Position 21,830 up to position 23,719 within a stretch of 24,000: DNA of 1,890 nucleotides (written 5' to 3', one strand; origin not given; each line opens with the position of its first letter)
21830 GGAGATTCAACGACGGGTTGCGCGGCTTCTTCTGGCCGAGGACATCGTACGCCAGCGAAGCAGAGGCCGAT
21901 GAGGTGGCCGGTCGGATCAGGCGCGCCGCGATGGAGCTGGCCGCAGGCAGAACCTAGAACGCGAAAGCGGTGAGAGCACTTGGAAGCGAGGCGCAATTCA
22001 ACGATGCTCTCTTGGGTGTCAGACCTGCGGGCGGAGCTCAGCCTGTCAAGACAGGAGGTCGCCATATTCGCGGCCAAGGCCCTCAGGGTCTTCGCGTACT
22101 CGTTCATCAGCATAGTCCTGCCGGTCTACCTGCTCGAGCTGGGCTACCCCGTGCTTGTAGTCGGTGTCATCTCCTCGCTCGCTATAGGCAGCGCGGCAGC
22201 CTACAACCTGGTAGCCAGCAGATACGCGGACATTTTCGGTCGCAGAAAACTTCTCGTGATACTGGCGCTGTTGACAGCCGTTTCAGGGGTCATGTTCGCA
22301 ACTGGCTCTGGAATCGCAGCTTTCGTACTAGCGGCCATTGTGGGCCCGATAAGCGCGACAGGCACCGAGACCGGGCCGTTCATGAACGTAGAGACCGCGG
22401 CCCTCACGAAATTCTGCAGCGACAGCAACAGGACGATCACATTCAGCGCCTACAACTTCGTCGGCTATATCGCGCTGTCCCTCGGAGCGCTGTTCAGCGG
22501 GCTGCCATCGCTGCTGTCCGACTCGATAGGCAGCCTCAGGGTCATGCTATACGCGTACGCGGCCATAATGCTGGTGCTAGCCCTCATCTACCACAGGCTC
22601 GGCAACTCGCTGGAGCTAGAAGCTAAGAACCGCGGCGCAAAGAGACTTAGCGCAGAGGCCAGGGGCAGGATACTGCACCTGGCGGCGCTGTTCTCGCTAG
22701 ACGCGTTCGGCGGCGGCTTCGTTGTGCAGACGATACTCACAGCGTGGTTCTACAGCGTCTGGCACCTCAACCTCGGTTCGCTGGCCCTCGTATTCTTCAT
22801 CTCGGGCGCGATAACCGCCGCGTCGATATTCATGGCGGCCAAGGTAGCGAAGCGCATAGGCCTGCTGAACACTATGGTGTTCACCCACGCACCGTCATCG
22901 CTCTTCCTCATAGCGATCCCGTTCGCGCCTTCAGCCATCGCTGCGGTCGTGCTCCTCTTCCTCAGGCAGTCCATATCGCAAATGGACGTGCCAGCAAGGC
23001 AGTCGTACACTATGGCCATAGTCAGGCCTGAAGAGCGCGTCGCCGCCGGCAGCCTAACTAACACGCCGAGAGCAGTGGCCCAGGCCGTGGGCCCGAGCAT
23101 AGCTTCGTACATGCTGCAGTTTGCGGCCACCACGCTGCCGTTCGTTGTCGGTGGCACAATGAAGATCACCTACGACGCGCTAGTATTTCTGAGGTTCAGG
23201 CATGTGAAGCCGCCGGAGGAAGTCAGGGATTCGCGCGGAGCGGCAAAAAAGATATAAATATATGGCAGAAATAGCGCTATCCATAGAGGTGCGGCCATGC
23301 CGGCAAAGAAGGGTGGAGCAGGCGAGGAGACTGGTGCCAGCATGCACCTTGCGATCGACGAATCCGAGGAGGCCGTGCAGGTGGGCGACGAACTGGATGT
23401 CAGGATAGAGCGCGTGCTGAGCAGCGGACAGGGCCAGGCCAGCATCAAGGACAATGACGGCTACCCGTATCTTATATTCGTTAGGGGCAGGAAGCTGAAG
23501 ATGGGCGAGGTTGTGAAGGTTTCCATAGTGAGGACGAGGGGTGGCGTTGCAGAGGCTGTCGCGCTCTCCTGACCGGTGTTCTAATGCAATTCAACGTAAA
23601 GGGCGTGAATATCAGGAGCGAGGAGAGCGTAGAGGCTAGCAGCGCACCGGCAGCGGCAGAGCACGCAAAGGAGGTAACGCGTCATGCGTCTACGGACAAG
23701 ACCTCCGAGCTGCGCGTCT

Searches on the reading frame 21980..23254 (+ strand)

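Call 103: search_protein_families(library=pfam, proteins=[window:21980-23254:+], max_evalue=0.1)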
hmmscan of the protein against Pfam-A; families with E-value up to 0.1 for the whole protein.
window:21980-23254:+ (425 aa): 1 family
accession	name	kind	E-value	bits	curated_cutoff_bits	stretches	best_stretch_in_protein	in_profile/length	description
PF07690.21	MFS_1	-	1.4e-23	83.9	33.4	2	30-362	2-337/347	Major Facilitator Superfamily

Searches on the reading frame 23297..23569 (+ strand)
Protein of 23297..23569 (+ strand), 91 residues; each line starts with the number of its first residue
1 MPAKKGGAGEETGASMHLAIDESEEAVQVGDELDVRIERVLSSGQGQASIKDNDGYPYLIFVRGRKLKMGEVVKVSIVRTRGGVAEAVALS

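Call 103: search_protein_families(library=pfam, proteins=[window:23297-23569:+], max_evalue=0.1)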
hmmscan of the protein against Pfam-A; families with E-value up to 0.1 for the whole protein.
window:23297-23569:+ (91 aa): 4 families
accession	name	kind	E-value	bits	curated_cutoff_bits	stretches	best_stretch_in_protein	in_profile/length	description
PF01938.26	TRAM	-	2.9e-07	30.7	21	1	27-90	2-61/61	TRAM domain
PF00575.29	S1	-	0.0008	20.2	22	0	20-40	42-62/74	S1 RNA binding domain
PF25522.1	OB_cyt-4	-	0.0049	17.8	27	1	7-40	28-64/77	Mitochondrial protein cyt-4, OB-fold domain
PF22708.2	S1CSD-TOTE-1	-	0.051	13.5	27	0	20-42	35-57/65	S1/CSD-like domain 1 of the TOTE conflict systems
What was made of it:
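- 23297..23572 (+): Pair 2, small gene: 91-aa bona fide TRAM-domain protein. Pfam TRAM E=2.9e-7, 30.7 bits, above the gathering score of 21 (call 103).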
